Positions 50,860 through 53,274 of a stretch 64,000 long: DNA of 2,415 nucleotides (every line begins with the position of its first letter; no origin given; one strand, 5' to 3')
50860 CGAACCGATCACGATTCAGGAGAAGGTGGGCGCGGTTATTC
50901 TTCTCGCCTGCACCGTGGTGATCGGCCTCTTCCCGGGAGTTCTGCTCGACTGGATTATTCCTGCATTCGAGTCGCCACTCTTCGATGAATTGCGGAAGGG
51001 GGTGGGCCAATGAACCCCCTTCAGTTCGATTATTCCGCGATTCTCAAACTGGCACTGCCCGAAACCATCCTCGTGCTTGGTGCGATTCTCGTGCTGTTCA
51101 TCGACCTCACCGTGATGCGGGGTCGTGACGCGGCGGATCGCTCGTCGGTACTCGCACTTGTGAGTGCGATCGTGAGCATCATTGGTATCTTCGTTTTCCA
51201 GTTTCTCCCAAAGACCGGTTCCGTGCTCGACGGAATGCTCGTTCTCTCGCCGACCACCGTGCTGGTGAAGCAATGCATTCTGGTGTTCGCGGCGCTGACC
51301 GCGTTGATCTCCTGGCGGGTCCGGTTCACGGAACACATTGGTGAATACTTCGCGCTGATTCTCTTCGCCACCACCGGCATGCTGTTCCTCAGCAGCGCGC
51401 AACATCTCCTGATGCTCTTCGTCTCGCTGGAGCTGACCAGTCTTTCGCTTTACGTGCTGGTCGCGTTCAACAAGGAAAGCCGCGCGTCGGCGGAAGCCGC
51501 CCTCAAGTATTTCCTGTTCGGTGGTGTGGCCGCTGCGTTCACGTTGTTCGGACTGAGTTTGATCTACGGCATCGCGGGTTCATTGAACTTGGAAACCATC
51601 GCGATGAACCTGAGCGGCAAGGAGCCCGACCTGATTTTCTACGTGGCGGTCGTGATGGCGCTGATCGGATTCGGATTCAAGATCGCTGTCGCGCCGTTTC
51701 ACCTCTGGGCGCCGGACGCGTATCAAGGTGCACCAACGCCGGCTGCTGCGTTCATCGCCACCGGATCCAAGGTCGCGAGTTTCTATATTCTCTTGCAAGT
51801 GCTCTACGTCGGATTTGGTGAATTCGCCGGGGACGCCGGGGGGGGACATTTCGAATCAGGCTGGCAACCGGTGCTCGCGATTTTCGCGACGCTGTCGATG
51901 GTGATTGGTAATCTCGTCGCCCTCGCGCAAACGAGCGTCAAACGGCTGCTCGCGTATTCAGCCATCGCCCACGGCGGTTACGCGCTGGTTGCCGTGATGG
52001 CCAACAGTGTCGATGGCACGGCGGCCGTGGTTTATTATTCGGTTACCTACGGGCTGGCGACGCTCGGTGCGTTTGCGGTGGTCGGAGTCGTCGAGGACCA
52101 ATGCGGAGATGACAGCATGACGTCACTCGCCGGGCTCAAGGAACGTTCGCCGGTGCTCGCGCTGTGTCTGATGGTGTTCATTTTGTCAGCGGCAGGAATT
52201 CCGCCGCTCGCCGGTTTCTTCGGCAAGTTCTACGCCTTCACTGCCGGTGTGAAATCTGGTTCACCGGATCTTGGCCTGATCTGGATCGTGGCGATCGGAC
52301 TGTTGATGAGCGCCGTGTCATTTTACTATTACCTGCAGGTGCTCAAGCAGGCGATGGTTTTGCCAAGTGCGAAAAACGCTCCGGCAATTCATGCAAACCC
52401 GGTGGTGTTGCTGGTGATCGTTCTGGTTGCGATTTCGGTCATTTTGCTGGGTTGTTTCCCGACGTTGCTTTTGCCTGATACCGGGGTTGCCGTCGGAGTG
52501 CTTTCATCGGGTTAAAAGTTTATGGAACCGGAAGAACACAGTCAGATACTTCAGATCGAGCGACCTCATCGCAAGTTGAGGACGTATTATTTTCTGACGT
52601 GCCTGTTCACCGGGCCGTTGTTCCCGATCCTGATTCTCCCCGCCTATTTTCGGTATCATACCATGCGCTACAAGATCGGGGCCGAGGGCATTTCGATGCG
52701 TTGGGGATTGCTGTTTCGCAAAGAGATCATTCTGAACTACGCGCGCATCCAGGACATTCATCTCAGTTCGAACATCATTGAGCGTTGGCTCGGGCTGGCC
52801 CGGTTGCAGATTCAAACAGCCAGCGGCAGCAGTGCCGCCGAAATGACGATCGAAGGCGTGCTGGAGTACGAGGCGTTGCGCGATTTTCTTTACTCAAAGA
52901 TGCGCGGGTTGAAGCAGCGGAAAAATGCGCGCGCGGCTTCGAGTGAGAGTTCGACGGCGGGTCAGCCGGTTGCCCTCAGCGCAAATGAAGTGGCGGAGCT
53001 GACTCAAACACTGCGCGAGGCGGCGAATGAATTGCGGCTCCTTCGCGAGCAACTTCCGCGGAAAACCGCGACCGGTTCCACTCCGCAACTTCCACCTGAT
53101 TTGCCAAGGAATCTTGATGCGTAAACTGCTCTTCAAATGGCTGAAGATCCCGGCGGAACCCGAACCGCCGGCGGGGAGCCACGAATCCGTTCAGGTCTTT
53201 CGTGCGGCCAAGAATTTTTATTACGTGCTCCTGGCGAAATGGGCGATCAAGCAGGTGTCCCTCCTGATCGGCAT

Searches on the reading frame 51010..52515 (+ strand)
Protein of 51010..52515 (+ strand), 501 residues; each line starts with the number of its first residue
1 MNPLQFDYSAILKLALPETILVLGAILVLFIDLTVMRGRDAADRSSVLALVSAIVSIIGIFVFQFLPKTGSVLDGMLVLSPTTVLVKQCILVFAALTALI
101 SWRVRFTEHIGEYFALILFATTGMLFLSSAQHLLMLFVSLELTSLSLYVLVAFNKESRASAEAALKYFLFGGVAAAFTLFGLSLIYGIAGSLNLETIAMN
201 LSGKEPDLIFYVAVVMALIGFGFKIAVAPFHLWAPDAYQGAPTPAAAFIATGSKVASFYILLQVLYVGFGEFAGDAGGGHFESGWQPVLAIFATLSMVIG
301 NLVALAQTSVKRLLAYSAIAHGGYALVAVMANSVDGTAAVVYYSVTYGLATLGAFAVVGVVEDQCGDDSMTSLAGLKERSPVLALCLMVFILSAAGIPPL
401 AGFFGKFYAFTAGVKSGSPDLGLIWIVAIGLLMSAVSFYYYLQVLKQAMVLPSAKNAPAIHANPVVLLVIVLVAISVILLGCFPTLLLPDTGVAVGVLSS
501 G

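Call 5: search_protein_families(library=pfam, proteins=[window:51010-52515:+], max_evalue=0.01)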
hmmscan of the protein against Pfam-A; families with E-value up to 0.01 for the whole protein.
window:51010-52515:+ (501 aa): 1 family
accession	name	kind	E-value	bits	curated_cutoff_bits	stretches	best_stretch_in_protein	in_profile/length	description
PF00361.26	Proton_antipo_M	-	1.5e-68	231.6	21.5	1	130-424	1-286/294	NADH:quinone oxidoreductase/Mrp antiporter, TM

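Call 44: search_protein_families(library=ncbifam, proteins=[window:51010-52515:+], max_evalue=0.001)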
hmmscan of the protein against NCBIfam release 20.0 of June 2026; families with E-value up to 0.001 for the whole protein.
window:51010-52515:+ (501 aa): 71 families (the best 25 are shown)
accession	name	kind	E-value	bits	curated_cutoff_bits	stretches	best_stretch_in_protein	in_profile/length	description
TIGR01770.1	NDH_I_N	subfamily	5.1e-115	385.1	332.6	1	14-487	3-471/472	NADH-quinone oxidoreductase subunit NuoN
NF004442.0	PRK05777.1-5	equivalog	6.5e-105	351.9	523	1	12-488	8-471/483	NADH-quinone oxidoreductase subunit NuoN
NF004441.0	PRK05777.1-4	equivalog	8.6e-104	348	477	1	110-489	144-514/524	NADH-quinone oxidoreductase subunit NuoN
NF004446.0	PRK05777.2-4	equivalog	1.9e-102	344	590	1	13-487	12-487/502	NADH-quinone oxidoreductase subunit NuoN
NF004440.0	PRK05777.1-3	equivalog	1.6e-100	337.3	519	1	9-484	5-462/477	NADH-quinone oxidoreductase subunit NuoN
NF002701.0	PRK02504.1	equivalog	7e-98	328.3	569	1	15-466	15-451/513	NAD(P)H-quinone oxidoreductase subunit N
NF004443.0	PRK05777.2-1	equivalog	1.2e-83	282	626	1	12-485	11-482/506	NADH-quinone oxidoreductase subunit NuoN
NF004439.0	PRK05777.1-1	equivalog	1.1e-76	258.7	531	1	15-488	10-475/485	NADH-quinone oxidoreductase subunit NuoN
NF004445.0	PRK05777.2-3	equivalog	3.9e-73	247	408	1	11-484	6-464/475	NADH-quinone oxidoreductase subunit NuoN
NF004444.0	PRK05777.2-2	equivalog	2.2e-72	244.7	496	1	12-479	14-472/496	NADH-quinone oxidoreductase subunit NuoN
NF004447.0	PRK05777.2-5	equivalog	2.1e-59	201.8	547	1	14-483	3-454/458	NADH-quinone oxidoreductase subunit NuoN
NF006241.0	PRK08377.1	equivalog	1.9e-53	182.2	645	1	77-487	74-466/494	NADH dehydrogenase subunit N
NF006240.0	PRK08376.1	subfamily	1.1e-50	173.1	662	1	87-487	98-495/521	putative monovalent cation/H+ antiporter subunit D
NF004448.0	PRK05777.2-6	equivalog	8.9e-49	166.8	869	1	13-451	16-443/492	NADH-quinone oxidoreductase subunit NuoN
NF009305.0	PRK12662.1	equivalog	8.9e-49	166.5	700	1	88-486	86-478/492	putative monovalent cation/H+ antiporter subunit D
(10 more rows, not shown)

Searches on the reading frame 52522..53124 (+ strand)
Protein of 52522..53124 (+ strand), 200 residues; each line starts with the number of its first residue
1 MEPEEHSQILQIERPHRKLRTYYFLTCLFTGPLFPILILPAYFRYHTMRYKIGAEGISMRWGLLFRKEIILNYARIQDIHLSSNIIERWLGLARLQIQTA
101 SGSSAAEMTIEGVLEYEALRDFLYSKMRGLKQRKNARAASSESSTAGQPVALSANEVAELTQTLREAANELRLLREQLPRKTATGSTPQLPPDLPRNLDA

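Call 5: search_protein_families(library=pfam, proteins=[window:52522-53124:+], max_evalue=0.01)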
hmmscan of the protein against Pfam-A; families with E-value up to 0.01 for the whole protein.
window:52522-53124:+ (200 aa): 1 family
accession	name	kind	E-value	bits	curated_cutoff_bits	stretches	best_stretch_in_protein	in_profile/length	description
PF03703.20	bPH_2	-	2.2e-17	63.5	22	1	45-121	1-76/78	Bacterial PH domain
